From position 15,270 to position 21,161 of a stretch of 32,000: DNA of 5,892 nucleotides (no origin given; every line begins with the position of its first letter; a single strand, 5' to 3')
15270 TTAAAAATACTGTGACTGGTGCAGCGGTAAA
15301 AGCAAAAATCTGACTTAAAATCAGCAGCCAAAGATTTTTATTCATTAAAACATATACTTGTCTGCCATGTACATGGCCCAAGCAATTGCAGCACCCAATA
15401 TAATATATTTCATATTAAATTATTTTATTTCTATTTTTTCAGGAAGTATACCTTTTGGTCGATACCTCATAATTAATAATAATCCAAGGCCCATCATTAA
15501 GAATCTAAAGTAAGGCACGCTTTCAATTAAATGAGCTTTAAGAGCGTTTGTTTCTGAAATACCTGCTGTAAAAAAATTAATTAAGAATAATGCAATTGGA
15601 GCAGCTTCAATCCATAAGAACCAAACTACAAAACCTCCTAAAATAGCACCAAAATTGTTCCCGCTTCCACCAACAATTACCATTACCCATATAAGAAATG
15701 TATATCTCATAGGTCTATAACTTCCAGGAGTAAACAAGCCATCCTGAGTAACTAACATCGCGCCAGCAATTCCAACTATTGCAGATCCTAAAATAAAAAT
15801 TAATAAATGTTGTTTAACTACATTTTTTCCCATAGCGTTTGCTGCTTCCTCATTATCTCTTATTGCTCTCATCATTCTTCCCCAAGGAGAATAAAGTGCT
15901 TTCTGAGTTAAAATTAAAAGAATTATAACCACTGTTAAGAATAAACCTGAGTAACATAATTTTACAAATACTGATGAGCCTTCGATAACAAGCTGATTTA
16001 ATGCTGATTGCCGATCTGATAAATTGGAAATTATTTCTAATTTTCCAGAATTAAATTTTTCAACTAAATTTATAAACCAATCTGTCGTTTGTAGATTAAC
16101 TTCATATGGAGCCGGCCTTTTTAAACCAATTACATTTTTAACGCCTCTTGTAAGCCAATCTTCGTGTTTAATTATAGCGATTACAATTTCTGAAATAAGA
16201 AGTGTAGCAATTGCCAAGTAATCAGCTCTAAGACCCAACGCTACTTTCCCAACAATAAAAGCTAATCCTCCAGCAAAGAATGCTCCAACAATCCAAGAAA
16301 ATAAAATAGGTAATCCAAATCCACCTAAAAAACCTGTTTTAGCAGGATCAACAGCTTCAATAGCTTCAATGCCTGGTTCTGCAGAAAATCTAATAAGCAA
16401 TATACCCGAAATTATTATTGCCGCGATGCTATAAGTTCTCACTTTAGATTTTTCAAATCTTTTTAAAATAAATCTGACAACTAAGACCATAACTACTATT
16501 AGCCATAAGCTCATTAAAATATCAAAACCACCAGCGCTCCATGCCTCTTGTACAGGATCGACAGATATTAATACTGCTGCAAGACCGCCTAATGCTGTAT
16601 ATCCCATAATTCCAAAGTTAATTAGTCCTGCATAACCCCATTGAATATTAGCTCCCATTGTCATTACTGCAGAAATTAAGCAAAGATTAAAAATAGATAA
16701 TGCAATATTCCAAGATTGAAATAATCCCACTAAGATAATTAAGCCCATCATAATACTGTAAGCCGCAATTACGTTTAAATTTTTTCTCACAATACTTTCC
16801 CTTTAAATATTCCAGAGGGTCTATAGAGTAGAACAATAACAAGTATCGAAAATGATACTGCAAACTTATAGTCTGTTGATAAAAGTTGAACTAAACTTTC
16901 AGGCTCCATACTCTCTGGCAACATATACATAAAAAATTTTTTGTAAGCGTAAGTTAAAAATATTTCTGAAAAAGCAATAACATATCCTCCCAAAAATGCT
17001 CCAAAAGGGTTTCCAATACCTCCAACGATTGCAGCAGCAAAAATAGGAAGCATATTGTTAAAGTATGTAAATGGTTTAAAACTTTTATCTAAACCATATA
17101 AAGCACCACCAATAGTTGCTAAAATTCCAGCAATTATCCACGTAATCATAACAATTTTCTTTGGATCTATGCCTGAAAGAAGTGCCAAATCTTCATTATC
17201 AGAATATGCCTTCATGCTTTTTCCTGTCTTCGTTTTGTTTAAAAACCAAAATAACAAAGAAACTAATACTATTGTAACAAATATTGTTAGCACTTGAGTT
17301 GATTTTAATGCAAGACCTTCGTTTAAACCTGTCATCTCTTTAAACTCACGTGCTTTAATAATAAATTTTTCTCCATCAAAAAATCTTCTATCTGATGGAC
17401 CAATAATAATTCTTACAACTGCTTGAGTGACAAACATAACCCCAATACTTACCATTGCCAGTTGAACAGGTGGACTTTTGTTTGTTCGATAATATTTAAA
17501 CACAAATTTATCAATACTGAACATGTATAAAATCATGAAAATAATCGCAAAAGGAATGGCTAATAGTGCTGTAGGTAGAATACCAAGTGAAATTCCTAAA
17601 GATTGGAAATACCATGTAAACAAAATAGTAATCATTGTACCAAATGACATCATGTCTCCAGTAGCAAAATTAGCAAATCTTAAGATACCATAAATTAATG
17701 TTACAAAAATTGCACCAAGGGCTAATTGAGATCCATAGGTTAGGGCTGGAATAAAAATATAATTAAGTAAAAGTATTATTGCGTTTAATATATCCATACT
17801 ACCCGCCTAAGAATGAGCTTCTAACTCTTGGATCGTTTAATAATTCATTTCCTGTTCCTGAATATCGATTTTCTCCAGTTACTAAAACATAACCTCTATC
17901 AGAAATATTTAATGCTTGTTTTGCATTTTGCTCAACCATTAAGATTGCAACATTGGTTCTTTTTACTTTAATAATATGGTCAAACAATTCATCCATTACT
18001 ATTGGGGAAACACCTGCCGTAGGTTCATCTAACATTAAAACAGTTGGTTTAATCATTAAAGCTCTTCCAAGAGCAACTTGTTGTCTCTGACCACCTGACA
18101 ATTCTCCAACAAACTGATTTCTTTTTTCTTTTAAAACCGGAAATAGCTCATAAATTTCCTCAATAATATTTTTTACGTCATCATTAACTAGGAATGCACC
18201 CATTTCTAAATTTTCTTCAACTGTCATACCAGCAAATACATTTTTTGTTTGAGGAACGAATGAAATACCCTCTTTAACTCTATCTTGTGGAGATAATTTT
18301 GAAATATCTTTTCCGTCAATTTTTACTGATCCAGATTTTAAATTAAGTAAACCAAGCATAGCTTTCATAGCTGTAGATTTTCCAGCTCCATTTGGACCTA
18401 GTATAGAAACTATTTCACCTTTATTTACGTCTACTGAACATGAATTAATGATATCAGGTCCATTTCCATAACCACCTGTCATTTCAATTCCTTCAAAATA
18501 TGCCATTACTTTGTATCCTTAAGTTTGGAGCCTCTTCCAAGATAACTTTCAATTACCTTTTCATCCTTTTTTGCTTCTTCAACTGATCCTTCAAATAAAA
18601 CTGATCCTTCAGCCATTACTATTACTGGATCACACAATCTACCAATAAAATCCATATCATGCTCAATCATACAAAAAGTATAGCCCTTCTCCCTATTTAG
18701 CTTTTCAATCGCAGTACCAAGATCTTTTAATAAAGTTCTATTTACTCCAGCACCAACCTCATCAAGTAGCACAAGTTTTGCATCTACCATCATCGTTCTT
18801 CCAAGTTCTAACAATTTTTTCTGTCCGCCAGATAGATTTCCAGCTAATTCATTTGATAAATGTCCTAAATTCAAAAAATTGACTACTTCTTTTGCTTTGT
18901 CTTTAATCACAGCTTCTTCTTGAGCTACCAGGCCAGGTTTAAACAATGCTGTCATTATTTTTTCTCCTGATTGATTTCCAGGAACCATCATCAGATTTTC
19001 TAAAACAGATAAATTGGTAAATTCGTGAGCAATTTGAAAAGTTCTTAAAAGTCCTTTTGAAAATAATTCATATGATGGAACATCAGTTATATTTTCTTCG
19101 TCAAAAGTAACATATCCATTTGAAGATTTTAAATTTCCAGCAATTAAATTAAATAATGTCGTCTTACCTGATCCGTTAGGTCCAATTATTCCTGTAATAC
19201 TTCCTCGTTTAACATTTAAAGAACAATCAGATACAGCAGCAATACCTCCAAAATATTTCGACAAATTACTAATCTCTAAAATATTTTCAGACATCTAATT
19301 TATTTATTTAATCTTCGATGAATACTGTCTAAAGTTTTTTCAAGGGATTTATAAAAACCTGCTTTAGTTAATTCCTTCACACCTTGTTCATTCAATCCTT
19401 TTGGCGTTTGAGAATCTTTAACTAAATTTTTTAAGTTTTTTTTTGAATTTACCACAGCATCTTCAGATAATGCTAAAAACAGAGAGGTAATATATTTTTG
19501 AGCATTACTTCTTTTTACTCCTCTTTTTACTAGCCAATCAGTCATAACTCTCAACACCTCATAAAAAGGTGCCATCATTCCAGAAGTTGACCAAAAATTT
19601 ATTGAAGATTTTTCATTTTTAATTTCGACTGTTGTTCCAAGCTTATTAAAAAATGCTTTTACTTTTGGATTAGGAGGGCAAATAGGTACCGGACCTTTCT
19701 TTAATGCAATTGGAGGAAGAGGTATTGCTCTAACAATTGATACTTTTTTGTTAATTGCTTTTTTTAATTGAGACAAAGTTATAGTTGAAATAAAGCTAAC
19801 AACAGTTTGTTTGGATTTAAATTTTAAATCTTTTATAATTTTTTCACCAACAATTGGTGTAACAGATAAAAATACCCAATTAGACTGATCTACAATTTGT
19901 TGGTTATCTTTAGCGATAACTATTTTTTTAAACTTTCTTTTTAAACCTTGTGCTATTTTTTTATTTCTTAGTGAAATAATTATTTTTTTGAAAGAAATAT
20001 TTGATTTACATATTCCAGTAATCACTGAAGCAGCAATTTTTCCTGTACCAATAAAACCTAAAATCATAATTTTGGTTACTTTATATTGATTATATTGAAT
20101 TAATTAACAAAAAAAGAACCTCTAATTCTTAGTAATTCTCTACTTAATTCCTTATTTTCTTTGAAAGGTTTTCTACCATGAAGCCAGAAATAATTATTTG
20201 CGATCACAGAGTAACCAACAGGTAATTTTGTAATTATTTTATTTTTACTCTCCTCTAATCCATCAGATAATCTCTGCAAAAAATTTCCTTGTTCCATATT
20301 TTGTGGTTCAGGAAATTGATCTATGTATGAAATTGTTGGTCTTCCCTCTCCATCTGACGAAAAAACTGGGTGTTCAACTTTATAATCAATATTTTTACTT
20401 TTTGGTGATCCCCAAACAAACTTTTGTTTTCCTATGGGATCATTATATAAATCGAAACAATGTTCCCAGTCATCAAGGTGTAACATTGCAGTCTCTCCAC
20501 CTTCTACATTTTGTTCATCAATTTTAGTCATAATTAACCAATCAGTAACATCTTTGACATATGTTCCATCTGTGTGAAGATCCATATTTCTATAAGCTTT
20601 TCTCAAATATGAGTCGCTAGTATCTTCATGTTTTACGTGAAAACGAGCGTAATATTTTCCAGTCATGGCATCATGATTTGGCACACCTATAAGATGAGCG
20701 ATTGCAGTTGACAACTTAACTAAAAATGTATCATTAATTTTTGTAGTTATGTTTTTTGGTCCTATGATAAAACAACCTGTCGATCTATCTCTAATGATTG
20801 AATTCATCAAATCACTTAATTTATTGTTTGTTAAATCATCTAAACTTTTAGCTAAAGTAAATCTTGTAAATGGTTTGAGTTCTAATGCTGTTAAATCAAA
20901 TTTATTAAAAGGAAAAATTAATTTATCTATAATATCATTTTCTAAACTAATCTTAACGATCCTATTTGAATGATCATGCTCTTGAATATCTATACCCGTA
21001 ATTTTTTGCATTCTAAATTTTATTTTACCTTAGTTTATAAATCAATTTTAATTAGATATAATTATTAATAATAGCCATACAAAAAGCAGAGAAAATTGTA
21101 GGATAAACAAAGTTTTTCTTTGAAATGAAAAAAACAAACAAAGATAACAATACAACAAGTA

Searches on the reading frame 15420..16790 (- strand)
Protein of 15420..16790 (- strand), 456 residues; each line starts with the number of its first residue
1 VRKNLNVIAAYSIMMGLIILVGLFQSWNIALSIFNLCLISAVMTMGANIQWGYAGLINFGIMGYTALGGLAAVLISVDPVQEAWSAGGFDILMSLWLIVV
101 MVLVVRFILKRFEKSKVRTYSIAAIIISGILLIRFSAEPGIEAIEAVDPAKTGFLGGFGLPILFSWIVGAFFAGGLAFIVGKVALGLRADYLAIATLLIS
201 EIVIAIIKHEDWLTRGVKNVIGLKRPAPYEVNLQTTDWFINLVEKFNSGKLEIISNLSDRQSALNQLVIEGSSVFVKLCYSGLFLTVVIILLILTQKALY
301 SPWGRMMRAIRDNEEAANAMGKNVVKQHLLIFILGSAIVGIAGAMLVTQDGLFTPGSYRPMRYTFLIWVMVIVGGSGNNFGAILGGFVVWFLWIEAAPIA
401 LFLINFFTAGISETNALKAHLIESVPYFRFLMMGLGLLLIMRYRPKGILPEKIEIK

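Call 24: search_protein_families(library=pfam, proteins=[window:15420-16790:-], max_evalue=0.00001)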
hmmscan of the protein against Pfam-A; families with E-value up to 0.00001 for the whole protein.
window:15420-16790:- (456 aa): 1 family
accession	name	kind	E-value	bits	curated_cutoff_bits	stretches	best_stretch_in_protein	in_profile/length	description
PF02653.21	BPD_transp_2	-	2.4e-26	92.9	26.8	1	30-392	2-242/269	Branched-chain amino acid transport system / permease component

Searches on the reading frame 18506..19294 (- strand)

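Call 24: search_protein_families(library=pfam, proteins=[window:18506-19294:-], max_evalue=0.00001)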
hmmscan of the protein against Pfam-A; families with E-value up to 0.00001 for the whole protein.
window:18506-19294:- (262 aa): 3 families
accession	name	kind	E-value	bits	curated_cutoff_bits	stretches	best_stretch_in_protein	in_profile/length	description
PF00005.33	ABC_tran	-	1.7e-28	100.3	25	1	22-179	2-134/137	ABC transporter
PF13304.12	AAA_21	-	6.9e-08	33.3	27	0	33-51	1-19/304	AAA domain, putative AbiEii toxin, Type IV TA system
PF02463.25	SMC_N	-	9.6e-06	25.6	40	0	32-201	25-188/220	RecF/RecN/SMC N terminal domain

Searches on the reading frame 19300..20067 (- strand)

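Call 24: search_protein_families(library=pfam, proteins=[window:19300-20067:-], max_evalue=0.00001)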
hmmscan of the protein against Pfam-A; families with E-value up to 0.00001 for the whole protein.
window:19300-20067:- (255 aa): 2 families
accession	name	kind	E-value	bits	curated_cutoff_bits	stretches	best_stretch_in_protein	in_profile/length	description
PF03807.23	F420_oxidored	-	6.9e-12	46.2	21.6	1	3-92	2-91/94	NADP oxidoreductase coenzyme F420-dependent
PF14748.11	P5CR_dimer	-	3.3e-10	40.6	25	1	164-252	14-101/105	Pyrroline-5-carboxylate reductase dimerisation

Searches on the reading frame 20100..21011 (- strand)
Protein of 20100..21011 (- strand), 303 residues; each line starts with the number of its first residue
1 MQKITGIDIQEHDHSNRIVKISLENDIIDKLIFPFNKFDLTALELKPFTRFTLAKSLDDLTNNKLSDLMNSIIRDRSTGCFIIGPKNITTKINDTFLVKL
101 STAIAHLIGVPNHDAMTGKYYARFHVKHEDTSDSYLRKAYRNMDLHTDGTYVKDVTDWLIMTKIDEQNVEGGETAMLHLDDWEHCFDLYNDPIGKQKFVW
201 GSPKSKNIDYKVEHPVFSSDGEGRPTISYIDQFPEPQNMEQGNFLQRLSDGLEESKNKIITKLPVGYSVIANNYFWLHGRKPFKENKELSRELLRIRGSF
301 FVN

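Call 25: search_protein_families(library=pfam, proteins=[window:20100-21011:-], max_evalue=0.00001)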
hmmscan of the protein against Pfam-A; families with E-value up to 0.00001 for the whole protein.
window:20100-21011:- (303 aa): 2 families
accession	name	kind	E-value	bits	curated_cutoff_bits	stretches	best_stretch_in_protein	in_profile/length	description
PF08943.16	CsiD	-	5.3e-137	456.3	27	1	9-300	3-294/294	CsiD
PF02668.22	TauD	-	2.7e-10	41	27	1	115-296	69-266/267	Taurine catabolism dioxygenase TauD, TfdA family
